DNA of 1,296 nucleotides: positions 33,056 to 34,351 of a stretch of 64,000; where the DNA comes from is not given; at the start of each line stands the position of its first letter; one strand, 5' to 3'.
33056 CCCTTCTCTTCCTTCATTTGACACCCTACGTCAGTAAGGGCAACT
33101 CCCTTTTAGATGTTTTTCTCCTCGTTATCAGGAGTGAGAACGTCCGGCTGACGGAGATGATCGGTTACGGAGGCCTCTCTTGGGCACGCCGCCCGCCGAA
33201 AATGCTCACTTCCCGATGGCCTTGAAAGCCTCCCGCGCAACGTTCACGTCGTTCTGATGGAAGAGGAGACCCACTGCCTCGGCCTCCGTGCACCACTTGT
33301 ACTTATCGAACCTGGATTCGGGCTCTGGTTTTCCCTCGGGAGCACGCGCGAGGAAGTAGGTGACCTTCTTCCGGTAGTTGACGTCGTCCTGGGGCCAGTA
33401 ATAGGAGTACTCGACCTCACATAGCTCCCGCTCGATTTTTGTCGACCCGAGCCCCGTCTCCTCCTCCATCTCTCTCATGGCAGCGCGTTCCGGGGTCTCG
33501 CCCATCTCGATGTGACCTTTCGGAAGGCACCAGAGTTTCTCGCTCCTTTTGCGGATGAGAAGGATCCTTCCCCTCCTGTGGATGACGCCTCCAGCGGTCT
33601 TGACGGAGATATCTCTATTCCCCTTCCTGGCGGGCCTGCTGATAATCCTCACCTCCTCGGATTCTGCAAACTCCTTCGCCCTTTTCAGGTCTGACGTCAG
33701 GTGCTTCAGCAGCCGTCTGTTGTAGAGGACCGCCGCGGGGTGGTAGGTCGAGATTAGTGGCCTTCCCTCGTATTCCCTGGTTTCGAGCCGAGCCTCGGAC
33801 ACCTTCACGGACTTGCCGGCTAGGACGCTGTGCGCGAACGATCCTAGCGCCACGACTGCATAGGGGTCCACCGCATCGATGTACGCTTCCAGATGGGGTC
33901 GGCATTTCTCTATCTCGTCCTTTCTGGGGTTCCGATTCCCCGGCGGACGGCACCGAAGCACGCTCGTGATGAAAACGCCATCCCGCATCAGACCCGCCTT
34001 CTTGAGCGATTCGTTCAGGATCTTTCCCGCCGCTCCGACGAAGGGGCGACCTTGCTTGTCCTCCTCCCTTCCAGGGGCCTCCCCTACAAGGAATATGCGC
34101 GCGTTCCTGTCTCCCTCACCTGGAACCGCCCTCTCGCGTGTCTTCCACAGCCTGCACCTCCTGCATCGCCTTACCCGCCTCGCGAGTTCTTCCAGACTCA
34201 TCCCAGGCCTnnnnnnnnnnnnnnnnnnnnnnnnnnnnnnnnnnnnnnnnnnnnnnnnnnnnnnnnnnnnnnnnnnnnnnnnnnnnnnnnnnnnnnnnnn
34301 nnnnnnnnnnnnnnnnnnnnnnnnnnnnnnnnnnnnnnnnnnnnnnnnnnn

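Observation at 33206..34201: Family-4 uracil-DNA glycosylase fused to a NUDIX hydrolase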

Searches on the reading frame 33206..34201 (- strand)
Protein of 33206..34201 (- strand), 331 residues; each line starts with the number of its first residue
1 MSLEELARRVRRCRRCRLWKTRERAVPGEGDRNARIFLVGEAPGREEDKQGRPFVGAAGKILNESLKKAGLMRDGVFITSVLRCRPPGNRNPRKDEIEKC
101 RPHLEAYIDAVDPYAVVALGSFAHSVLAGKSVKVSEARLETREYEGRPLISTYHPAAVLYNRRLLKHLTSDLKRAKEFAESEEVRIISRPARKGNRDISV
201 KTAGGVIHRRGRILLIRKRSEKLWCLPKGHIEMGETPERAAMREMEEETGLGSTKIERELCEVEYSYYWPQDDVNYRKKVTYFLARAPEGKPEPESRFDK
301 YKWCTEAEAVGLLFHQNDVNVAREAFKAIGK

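Call 3: search_protein_families(library=pfam, proteins=[window:33206-34201:-], max_evalue=0.01)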
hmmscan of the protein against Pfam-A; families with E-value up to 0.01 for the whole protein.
window:33206-34201:- (331 aa): 3 families
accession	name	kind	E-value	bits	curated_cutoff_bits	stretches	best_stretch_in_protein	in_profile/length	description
PF03167.25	UDG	-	3.6e-34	118.3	24.3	1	27-165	1-128/141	Uracil DNA glycosylase superfamily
PF00293.34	NUDIX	-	8.9e-21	74.7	21.1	1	203-312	6-119/134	NUDIX domain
PF14815.12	NUDIX_4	-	8.4e-06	26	35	1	206-309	4-98/113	NUDIX domain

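Call 4: search_protein_families(library=ncbifam, proteins=[window:33206-34201:-], max_evalue=0.01)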
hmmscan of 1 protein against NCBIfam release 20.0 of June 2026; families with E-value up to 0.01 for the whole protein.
window:33206-34201:- (331 aa): 24 families
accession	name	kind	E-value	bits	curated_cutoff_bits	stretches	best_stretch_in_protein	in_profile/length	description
NF040953.1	Arch_udg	equivalog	4.6e-59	199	250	1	3-176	1-183/184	type-4 uracil-DNA glycosylase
TIGR00758.1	UDG_fam4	subfamily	1.3e-53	181.3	125.3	1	13-179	1-171/173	uracil-DNA glycosylase, family 4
TIGR03914.1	UDG_fam_dom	hypoth_equivalog_domain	4.8e-40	137.6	189.95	1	2-159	44-209/231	UdgX family uracil-DNA binding protein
NF052459.1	OxoGTPPhMutT1Mycb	equivalog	1.6e-14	53.7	475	1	201-325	2-125/292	8-oxo-(d)GTP phosphatase MutT1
NF006530.0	PRK08999.1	equivalog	7.7e-09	35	245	1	199-267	5-77/315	Nudix family hydrolase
NF001938.0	PRK00714.1-5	equivalog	1.2e-08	34.5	116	1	218-279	41-101/172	RNA pyrophosphohydrolase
NF041652.1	Nud_hyd_Dein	equivalog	6.4e-08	33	200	1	198-253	11-74/152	Nudix hydrolase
TIGR00586.1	mutt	equivalog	7.6e-08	32.4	97.9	1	221-267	31-76/129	8-oxo-dGTP diphosphatase MutT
NF008044.0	PRK10776.1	equivalog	7.7e-08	32.3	148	1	203-266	7-74/130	8-oxo-dGTP diphosphatase MutT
NF001937.0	PRK00714.1-4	equivalog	1.7e-07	31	139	1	207-258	16-67/161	RNA pyrophosphohydrolase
NF008736.0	PRK11762.1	equivalog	6.2e-07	29.1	169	1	225-264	77-115/186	ADP compounds hydrolase NudE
NF003787.0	PRK05379.1-4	equivalog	6.7e-07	28.6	449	1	199-252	207-263/346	bifunctional nicotinamide-nucleotide adenylyltransferase/Nudix hydroxylase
NF001935.0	PRK00714.1-2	equivalog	6.9e-07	28.9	259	1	209-256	18-65/183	RNA pyrophosphohydrolase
NF001934.0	PRK00714.1-1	equivalog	1.3e-06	28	241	1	206-256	15-65/176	RNA pyrophosphohydrolase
NF001936.0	PRK00714.1-3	equivalog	1.4e-06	28.3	118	1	217-272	30-84/155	RNA pyrophosphohydrolase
NF007834.0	PRK10546.1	equivalog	1.5e-05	24.8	156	1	204-254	8-62/135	pyrimidine (deoxy)nucleoside triphosphate diphosphatase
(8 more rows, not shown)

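Call 5: search_solved_structures(query=window:33206-34201:-, max_evalue=0.001, show_alignments=3)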
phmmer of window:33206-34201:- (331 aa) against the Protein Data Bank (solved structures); distinct sequences matched with E-value up to 0.001: 65 (the best 60 are shown).
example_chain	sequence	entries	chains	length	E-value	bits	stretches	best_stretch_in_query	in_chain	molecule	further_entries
4zbx_A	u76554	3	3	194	6.7e-47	163.4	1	2-179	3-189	Uracil-DNA glycosylase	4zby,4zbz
1l9g_A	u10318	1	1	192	2.6e-39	138.5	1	4-182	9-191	Conserved hypothetical protein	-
1vk2_A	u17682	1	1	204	3.3e-39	138.2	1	4-182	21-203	Uracil-DNA glycosylase TM0511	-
1ui0_A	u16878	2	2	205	4.6e-37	131.1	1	1-169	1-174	Uracil-DNA Glycosylase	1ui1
8iir_A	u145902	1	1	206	1.1e-26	97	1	3-160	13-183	Type-4 uracil-DNA glycosylase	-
8iie_A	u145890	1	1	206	5.6e-26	94.7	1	3-160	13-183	Type-4 uracil-DNA glycosylase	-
8iit_A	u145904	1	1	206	5.7e-26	94.7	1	3-160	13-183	Type-4 uracil-DNA glycosylase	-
6ajo_A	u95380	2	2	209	5.7e-26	94.7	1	3-161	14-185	Uracil DNA glycosylase superfamily protein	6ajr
6ajs_A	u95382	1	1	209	5.8e-26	94.6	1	3-161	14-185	Uracil DNA glycosylase superfamily protein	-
8iin_A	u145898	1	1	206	5.8e-26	94.6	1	3-160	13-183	Type-4 uracil-DNA glycosylase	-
8iim_A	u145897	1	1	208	5.8e-26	94.6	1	3-160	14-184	Type-4 uracil-DNA glycosylase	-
8iip_A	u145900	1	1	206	6e-26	94.6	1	3-160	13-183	Type-4 uracil-DNA glycosylase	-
6iod_A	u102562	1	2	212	6e-26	94.6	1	3-160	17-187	Phage SPO1 DNA polymerase-related protein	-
8iio_A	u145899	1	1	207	6.1e-26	94.6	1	3-160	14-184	Type-4 uracil-DNA glycosylase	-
8iij_A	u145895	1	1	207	6.2e-26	94.5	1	3-160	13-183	Type-4 uracil-DNA glycosylase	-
3i7u_A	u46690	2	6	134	1e-15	61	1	202-327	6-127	AP4A hydrolase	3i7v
1vc8_A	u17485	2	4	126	4.4e-10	42.5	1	203-325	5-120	Ndx1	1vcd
9qhs_A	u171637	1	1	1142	3.3e-08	36.3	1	35-124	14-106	Putative DNA-directed DNA polymerase I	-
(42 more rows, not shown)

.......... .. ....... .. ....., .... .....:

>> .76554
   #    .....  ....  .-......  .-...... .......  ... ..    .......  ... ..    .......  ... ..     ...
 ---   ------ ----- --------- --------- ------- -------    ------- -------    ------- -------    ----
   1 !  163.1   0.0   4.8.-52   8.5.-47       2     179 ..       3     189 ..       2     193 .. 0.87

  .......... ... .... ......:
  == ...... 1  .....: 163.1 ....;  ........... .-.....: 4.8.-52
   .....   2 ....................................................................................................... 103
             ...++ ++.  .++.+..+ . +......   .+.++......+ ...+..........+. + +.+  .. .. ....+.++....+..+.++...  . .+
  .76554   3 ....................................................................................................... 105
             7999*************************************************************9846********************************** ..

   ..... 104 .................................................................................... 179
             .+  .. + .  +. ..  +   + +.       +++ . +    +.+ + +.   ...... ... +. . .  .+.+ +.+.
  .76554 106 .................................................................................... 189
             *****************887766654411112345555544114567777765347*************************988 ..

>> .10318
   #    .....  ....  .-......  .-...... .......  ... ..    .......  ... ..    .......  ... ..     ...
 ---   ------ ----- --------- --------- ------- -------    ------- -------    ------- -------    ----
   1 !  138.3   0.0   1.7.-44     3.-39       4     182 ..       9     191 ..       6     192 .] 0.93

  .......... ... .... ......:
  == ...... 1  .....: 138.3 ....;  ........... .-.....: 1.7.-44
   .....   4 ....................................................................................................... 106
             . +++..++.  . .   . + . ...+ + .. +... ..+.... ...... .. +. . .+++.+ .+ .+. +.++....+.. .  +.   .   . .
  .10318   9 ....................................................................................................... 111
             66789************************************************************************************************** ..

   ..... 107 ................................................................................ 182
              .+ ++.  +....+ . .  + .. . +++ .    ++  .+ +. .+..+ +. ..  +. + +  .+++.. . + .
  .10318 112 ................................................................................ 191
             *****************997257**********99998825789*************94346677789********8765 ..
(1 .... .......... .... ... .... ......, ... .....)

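Call 6: find_homologous_proteins(query=window:33206-34201:-, max_evalue=1e-10)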
Query window:33206-34201:- (331 aa): 7763 proteins with E <= 1e-10 among 8000 candidates; the best 120 are listed.
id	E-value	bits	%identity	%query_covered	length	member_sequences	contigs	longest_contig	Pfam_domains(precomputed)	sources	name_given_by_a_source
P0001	2.2e-207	706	94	100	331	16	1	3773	PF03167.26,PF00293.35,PF14815.13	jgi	jgi:DNA polymerase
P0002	6.2e-201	685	91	100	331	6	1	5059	PF03167.26,PF00293.35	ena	-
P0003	5.8e-191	652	85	100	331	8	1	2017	PF03167.26,PF00293.35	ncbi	-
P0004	2.7e-186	636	84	100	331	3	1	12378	PF03167.26,PF00293.35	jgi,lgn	jgi:DNA polymerase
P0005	1.4e-164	565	74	99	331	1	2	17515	PF03167.26,PF00293.35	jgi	jgi:DNA polymerase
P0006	3.4e-156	537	73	99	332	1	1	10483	PF03167.26,PF00293.35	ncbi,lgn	ncbi:MAG: uracil-DNA glycosylase family protein [Thermoplasmata archaeon]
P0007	1.0e-155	536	71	100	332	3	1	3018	PF03167.26,PF00293.35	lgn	-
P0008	7.2e-152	523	73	93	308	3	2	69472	PF03167.26,PF00293.35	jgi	jgi:DNA polymerase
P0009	4.4e-148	511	68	99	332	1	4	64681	PF03167.26,PF00293.35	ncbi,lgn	ncbi:MAG: uracil-DNA glycosylase family protein [Thermoplasmata archaeon]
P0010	1.6e-145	502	67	100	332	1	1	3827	PF03167.26,PF00293.35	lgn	-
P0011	1.4e-144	499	67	100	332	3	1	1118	PF03167.26,PF00293.35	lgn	-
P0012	1.3e-142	493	67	100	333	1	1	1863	PF03167.26,PF00293.35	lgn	-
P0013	4.0e-131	455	63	99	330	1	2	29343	PF03167.26,PF00293.35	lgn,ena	-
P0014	7.9e-99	349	53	99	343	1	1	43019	PF03167.26,PF00293.35,PF14815.13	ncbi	-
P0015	5.6e-97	343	52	99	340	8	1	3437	PF03167.26,PF00293.35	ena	-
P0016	2.7e-96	341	50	99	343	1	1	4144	PF03167.26,PF00293.35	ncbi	-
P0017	6.0e-96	339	51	99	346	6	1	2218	PF03167.26,PF00293.35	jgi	-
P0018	6.8e-96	339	51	99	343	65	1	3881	PF03167.26,PF00293.35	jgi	-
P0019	7.8e-96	339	49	99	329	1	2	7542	PF03167.26,PF00293.35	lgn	-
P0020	4.6e-94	333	50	100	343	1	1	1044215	PF03167.26,PF00293.35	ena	-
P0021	5.1e-94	333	51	98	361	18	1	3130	PF03167.26,PF00293.35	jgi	-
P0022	9.9e-94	332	51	99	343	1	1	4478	PF03167.26,PF00293.35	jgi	jgi:uracil-DNA glycosylase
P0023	1.7e-93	331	50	99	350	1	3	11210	PF03167.26,PF00293.35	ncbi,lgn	-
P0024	3.0e-93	331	51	100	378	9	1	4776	PF03167.26,PF00293.35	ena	-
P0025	8.9e-93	329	49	99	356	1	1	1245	PF03167.26,PF00293.35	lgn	-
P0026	2.3e-92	328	49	100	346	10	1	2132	PF03167.26,PF00293.35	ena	-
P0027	4.5e-92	327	49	100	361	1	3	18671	PF03167.26,PF00293.35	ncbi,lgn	-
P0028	7.6e-92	326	49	99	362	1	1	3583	PF03167.26,PF00293.35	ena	-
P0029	1.3e-91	325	48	99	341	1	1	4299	PF03167.26,PF00293.35,PF14815.13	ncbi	-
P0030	1.5e-91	325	49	99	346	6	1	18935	PF03167.26,PF00293.35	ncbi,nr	ncbi:MAG: NUDIX domain-containing protein [Methanobacteriota archaeon]|nr:MAG: NUDIX domain-containi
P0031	1.5e-91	325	48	99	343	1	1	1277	PF03167.26,PF00293.35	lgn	-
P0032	2.6e-91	324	49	99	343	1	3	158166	PF03167.26,PF00293.35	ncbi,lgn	-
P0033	2.7e-91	324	49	99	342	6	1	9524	PF03167.26,PF00293.35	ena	-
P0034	3.2e-91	324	50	99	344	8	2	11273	PF03167.26,PF00293.35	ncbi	-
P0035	3.4e-91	324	48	99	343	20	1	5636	PF03167.26,PF00293.35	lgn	-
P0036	4.2e-91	324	50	99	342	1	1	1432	PF03167.26,PF00293.35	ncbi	-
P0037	5.1e-91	323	50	99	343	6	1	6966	PF03167.26,PF00293.35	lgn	-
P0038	5.4e-91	323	49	99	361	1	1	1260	PF03167.26,PF00293.35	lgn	-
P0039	5.5e-91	323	48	98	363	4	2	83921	PF03167.26,PF00293.35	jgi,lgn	-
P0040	8.3e-91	323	51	92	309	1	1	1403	PF03167.26,PF00293.35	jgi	jgi:uracil-DNA glycosylase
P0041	8.6e-91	323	50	97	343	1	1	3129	PF03167.26,PF00293.35,PF14815.13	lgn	-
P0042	9.8e-91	322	47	100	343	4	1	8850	PF03167.26,PF00293.35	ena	-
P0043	1.0e-90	322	49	99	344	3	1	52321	PF03167.26,PF00293.35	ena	-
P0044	1.5e-90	322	49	99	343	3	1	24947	PF03167.26,PF00293.35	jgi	-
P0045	2.2e-90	321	47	99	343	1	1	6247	PF03167.26,PF00293.35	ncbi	ncbi:MAG: uracil-DNA glycosylase family protein [Methanobacteriota archaeon]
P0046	4.0e-90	320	50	99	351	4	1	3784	PF03167.26,PF00293.35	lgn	-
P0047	5.4e-90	320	50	97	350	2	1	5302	PF03167.26,PF00293.35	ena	-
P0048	7.1e-90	320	49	99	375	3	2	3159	PF03167.26,PF00293.35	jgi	-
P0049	7.1e-90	320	50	99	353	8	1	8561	PF03167.26,PF00293.35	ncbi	-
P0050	8.3e-90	319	48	97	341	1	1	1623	PF03167.26,PF00293.35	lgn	-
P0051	1.3e-89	319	50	99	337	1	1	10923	PF03167.26,PF00293.35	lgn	-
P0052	1.5e-89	318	50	99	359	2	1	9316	PF03167.26,PF00293.35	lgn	-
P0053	1.7e-89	318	47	99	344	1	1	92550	PF03167.26,PF00293.35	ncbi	-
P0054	2.2e-89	318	47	99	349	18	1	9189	PF03167.26,PF00293.35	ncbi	ncbi:MAG TPA: uracil-DNA glycosylase family protein [Thermoplasmata archaeon]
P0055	4.3e-89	317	47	99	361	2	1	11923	PF03167.26,PF00293.35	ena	-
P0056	4.4e-89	317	48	99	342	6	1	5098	PF03167.26,PF00293.35,PF14815.13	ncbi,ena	-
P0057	6.3e-89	316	49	100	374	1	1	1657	PF03167.26,PF00293.35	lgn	-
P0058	7.2e-89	316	49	99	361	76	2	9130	PF03167.26,PF00293.35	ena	-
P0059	8.3e-89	316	48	98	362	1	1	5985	PF03167.26,PF00293.35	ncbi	-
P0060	9.8e-89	316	48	99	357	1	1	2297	PF03167.26,PF00293.35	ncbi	-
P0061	1.6e-88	315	48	99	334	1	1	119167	PF03167.26,PF00293.35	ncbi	-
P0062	2.3e-88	315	50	99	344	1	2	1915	PF03167.26,PF00293.35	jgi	jgi:DNA polymerase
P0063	3.2e-88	314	49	100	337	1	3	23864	PF03167.26,PF00293.35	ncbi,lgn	-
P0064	5.5e-88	313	46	99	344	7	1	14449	PF03167.26,PF00293.35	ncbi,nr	ncbi:MAG: hypothetical protein A3K66_00070 [Euryarchaeota archaeon RBG_16_67_27]|nr:MAG: hypothetica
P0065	5.8e-88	313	48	98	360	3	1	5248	PF03167.26,PF00293.35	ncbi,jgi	-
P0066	1.0e-87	312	48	99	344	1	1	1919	PF03167.26,PF00293.35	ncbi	-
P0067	1.1e-87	312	50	99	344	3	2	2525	PF03167.26,PF00293.35,PF14815.13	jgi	-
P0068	1.7e-87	312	46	99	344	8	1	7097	PF03167.26,PF00293.35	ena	-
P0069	1.9e-87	312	48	98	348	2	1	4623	PF03167.26,PF00293.35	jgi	jgi:uracil-DNA glycosylase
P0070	2.1e-87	311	47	99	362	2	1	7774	PF03167.26,PF00293.35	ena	-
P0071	2.2e-87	311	49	99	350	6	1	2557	PF03167.26,PF00293.35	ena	-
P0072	2.3e-87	311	49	99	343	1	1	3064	PF03167.26,PF00293.35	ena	-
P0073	3.0e-87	311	47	99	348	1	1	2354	PF03167.26,PF00293.35,PF14815.13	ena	-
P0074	4.9e-87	310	47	99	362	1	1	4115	PF03167.26,PF00293.35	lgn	-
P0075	5.9e-87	310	47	99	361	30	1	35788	PF03167.26,PF00293.35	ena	-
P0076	6.0e-87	310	50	99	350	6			PF03167.26,PF00293.35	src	-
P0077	8.2e-87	309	49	97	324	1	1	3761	PF03167.26,PF00293.35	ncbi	-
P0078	9.8e-87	309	47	99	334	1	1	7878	PF03167.26,PF00293.35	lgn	-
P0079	1.2e-86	309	50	97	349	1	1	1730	PF03167.26,PF00293.35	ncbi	ncbi:MAG: uracil-DNA glycosylase family protein, partial [Thermoplasmata archaeon]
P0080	1.6e-86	309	49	98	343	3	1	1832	PF03167.26,PF00293.35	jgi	-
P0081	2.8e-86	308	46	99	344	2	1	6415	PF03167.26,PF00293.35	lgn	-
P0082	4.5e-86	307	47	100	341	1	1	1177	PF03167.26,PF00293.35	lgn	-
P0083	4.8e-86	307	47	99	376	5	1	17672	PF03167.26,PF00293.35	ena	-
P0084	6.1e-86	307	47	99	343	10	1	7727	PF03167.26,PF00293.35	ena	-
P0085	7.0e-86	306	47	99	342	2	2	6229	PF03167.26,PF00293.35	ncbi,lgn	-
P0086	9.6e-86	306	46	99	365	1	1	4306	PF03167.26,PF00293.35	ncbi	-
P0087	1.0e-85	306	47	99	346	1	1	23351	PF03167.26,PF00293.35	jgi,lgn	jgi:DNA polymerase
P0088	1.8e-85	305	48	97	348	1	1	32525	PF03167.26,PF00293.35,PF14815.13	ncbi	-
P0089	4.4e-85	304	48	99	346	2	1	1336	PF03167.26,PF00293.35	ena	-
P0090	6.1e-85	303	47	98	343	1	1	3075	PF03167.26,PF00293.35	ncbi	-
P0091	6.9e-85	303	48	99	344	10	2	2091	PF03167.26,PF00293.35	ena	-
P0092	6.9e-85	303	47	98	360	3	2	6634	PF03167.26,PF00293.35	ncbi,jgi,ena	-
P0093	7.3e-85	303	47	100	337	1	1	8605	PF03167.26,PF00293.35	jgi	-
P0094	1.2e-84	302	46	99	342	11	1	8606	PF03167.26,PF00293.35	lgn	-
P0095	1.3e-84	302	44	100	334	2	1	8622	PF03167.26,PF00293.35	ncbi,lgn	-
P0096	1.3e-84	302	45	99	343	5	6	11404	PF03167.26,PF00293.35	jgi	-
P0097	1.4e-84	302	47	96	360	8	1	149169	PF03167.26,PF00293.35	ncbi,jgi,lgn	-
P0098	1.9e-84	302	47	100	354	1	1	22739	PF03167.26,PF00293.35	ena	-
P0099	2.1e-84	302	48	99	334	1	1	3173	PF03167.26,PF00293.35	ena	-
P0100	3.3e-84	301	46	99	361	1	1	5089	PF03167.26,PF00293.35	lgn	-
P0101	3.8e-84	301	46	98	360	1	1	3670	PF03167.26,PF00293.35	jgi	-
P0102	3.9e-84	301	48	98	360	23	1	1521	PF03167.26,PF00293.35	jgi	-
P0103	6.1e-84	300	48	98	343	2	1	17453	PF03167.26,PF00293.35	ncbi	-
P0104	1.2e-83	299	47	98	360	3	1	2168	PF03167.26,PF00293.35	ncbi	-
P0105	1.5e-83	299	47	99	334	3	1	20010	PF03167.26,PF00293.35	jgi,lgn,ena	-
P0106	1.8e-83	299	47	99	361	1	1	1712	PF03167.26,PF00293.35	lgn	-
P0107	2.4e-83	298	48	99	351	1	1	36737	PF03167.26,PF00293.35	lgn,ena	-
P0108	5.6e-83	297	46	99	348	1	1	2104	PF03167.26,PF00293.35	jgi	jgi:uracil-DNA glycosylase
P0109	7.3e-83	297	46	99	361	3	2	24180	PF03167.26,PF00293.35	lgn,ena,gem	-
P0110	7.9e-83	296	48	99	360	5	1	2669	PF03167.26,PF00293.35,PF14815.13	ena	-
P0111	1.8e-82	295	46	92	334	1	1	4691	PF03167.26,PF00293.35,PF14815.13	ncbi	-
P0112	3.1e-82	294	49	89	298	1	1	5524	PF03167.26,PF00293.35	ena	-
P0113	3.7e-82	294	47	98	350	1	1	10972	PF03167.26,PF00293.35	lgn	-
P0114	5.6e-82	294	46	98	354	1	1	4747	PF03167.26,PF00293.35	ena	-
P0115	2.7e-81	291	45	97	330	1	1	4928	PF03167.26,PF00293.35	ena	-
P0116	4.9e-81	291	47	98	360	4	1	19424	PF03167.26,PF00293.35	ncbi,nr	ncbi:MAG: NUDIX domain-containing protein [Methanobacteriota archaeon]|nr:MAG: NUDIX domain-containi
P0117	1.0e-80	289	50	89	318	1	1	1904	PF03167.26,PF00293.35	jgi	jgi:DNA polymerase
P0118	1.6e-80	289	46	99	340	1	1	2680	PF03167.26,PF00293.35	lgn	-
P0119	4.0e-80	287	46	95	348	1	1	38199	PF03167.26,PF00293.35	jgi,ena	-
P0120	4.4e-80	287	47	98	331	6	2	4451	PF03167.26,PF00293.35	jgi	-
